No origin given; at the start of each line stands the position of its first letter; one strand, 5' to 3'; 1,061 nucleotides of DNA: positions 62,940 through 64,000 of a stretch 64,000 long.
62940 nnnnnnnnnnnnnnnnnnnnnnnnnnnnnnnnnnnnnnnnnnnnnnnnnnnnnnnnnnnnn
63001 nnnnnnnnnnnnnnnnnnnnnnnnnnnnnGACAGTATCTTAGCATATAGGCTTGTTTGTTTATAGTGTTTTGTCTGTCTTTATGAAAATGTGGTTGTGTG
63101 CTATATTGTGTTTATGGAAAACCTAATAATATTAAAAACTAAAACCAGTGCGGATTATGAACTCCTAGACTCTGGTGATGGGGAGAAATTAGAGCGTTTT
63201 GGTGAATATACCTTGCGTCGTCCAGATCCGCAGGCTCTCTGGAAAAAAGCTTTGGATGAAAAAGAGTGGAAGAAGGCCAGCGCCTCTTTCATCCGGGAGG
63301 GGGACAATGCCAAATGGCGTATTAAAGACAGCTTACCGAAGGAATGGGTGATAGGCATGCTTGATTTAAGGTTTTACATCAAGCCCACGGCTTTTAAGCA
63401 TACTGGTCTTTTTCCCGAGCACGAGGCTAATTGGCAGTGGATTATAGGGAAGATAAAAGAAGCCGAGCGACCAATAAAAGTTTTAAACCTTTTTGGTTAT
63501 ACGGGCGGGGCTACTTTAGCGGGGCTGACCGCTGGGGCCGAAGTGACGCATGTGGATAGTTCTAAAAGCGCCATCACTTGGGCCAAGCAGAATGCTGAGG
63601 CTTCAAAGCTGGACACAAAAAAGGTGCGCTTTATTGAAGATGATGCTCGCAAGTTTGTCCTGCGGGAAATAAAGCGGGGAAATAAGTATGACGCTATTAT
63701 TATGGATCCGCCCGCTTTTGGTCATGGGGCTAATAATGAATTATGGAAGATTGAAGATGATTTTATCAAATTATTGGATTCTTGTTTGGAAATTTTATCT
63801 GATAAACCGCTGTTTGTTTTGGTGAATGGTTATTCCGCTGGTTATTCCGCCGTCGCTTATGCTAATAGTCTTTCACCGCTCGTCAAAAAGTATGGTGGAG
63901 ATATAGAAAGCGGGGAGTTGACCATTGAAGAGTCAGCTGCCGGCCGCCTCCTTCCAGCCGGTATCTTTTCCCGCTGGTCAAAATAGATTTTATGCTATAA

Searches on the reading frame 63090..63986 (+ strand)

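Call 58: search_protein_families(library=pfam, proteins=[window:63090-63986:+], max_evalue=0.0001)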
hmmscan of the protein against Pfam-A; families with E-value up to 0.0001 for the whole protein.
window:63090-63986:+ (298 aa): 4 families
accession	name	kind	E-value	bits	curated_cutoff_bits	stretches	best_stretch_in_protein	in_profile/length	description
PF10672.15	Methyltrans_SAM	-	1e-13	51.6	27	1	80-236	80-228/286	S-adenosylmethionine-dependent methyltransferase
PF03602.21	Cons_hypoth95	-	1.3e-07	31.9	24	1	127-208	41-122/182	Conserved hypothetical protein 95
PF05175.20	MTS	-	3.9e-05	23.8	23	1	140-213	46-112/170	Methyltransferase small domain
PF13649.12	Methyltransf_25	-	5.3e-05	24.3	27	1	138-212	8-76/97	Methyltransferase domain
